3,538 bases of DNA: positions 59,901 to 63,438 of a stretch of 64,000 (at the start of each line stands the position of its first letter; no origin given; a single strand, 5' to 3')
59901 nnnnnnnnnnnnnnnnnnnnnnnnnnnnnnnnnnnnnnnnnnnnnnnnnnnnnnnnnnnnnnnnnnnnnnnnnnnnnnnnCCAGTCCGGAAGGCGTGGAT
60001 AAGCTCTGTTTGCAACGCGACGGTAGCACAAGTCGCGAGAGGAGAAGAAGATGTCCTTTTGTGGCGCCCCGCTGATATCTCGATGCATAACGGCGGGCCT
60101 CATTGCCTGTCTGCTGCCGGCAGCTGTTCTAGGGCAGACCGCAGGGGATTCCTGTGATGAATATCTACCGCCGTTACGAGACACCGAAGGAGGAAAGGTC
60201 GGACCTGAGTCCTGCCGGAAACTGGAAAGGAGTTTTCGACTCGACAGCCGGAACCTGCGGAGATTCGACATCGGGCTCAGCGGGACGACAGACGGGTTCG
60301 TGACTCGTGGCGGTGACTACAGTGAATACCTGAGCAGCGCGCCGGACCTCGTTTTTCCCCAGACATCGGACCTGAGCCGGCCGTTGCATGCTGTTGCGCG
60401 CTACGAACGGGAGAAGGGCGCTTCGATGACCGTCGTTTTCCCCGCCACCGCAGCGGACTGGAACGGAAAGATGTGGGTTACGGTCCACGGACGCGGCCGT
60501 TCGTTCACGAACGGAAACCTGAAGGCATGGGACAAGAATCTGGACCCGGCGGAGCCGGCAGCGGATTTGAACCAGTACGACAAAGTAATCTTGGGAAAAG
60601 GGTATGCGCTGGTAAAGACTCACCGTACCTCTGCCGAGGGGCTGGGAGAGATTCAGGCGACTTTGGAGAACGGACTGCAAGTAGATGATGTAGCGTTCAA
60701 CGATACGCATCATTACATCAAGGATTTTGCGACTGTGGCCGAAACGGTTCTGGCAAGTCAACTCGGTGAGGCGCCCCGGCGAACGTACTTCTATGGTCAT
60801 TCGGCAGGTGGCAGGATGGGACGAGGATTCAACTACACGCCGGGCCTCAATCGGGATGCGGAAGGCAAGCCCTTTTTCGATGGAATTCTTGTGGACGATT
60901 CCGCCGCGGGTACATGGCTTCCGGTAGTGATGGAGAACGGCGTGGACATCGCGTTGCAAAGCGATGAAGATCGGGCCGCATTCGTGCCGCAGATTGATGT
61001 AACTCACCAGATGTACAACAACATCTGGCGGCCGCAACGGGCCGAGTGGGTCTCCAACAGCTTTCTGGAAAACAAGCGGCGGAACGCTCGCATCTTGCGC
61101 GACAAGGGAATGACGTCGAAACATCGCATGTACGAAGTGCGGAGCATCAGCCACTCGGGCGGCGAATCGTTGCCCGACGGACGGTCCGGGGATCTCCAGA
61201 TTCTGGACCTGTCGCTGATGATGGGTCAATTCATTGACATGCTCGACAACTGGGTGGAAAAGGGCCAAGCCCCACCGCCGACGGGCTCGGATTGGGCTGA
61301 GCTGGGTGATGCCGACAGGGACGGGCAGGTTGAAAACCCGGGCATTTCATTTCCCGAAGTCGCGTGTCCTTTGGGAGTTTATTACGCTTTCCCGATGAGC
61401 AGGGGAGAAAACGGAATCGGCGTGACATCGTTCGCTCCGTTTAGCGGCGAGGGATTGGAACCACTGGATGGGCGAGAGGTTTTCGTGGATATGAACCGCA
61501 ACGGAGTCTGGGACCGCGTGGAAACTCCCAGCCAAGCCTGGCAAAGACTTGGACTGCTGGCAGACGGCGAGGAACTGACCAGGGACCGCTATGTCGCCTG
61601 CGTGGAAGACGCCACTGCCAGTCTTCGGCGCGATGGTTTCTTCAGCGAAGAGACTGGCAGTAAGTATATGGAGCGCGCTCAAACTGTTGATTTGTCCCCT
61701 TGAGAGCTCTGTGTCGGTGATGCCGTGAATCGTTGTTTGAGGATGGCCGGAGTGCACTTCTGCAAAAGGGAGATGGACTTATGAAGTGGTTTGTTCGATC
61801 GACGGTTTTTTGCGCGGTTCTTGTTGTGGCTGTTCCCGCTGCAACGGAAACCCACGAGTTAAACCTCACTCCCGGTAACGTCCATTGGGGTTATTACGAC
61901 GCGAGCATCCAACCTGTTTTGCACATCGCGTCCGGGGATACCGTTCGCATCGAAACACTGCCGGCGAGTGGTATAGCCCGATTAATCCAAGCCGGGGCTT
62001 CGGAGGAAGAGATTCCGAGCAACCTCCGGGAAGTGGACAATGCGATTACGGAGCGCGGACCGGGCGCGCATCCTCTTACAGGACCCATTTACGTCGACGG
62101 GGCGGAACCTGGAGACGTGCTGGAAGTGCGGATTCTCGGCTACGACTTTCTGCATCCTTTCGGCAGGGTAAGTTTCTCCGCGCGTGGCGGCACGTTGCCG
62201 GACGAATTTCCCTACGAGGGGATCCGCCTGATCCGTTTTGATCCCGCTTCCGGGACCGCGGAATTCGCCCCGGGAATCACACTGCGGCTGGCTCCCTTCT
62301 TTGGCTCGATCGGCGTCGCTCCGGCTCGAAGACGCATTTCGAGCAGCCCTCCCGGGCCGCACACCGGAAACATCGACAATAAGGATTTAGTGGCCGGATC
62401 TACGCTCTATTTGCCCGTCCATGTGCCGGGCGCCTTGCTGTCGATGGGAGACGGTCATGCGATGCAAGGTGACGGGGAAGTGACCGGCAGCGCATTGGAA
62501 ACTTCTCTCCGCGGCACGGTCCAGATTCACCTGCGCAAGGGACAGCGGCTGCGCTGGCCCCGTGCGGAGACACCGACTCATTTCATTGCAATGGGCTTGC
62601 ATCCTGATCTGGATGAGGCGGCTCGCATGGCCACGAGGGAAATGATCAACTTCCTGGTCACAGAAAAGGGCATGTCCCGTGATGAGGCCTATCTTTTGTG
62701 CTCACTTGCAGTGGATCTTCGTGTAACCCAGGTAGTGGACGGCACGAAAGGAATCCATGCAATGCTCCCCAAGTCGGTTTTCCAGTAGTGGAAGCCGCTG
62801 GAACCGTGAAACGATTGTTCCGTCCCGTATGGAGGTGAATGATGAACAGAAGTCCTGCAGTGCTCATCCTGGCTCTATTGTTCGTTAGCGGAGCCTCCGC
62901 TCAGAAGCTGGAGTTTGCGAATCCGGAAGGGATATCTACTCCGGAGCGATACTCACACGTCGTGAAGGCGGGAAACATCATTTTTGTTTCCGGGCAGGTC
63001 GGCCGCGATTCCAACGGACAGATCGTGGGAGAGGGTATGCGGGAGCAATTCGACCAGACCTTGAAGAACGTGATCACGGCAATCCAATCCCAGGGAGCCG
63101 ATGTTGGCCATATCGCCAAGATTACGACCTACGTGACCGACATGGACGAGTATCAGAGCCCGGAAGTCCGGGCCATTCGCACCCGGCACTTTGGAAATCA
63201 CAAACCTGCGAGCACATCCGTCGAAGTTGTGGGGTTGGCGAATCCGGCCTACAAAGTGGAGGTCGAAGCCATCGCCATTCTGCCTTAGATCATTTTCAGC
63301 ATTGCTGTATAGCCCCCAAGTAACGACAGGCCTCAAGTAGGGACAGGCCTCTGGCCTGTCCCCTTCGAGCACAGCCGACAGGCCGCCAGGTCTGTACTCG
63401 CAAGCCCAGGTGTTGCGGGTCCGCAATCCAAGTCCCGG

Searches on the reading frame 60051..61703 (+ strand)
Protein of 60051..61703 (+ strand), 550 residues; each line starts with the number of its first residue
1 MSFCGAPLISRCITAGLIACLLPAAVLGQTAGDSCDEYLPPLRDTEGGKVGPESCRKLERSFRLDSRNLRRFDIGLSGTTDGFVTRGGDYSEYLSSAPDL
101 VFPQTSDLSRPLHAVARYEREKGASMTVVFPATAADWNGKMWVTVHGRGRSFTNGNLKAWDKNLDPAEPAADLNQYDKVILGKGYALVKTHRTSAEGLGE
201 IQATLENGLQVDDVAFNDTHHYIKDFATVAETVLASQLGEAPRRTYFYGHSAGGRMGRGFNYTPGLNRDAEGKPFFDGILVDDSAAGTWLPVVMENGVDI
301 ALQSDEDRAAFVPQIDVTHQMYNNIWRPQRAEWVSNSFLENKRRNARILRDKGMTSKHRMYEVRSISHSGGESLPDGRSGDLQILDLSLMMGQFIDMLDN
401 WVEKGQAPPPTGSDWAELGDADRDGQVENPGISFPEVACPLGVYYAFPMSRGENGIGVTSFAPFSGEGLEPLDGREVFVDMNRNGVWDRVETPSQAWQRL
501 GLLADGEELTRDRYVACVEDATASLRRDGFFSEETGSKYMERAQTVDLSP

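Call 39: find_encoding_contigs(protein=window:60051-61703:+, flank=10000, max_places=2)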
Protein window:60051-61703:+ (550 aa): no gene with exactly this product is on record in the collection.

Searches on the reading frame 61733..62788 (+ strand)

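Call 17: search_protein_families(library=pfam, proteins=[window:61733-62788:+])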
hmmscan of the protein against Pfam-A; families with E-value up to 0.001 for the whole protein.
window:61733-62788:+ (351 aa): 1 family
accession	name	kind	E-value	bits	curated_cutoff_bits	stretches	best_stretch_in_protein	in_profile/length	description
PF03069.20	FmdA_AmdA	-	3.5e-39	135.2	27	2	206-350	205-371/373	Acetamidase/Formamidase family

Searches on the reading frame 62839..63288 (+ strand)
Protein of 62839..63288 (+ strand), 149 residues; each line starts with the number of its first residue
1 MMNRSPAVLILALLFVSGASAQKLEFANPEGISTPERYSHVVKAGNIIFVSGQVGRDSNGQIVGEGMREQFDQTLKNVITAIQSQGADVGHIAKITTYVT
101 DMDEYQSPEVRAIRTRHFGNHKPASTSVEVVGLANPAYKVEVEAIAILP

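Call 17: search_protein_families(library=pfam, proteins=[window:62839-63288:+])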
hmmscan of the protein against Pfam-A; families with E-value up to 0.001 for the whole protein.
window:62839-63288:+ (149 aa): 1 family
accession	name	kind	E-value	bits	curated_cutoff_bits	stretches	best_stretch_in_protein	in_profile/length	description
PF01042.26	Ribonuc_L-PSP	-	1.6e-27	96.4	27.3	1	35-147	8-120/121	Endoribonuclease L-PSP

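Call 27: find_encoding_contigs(protein=window:62839-63288:+, flank=10000, max_places=3)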
Protein window:62839-63288:+ (149 aa): no gene with exactly this product is on record in the collection.
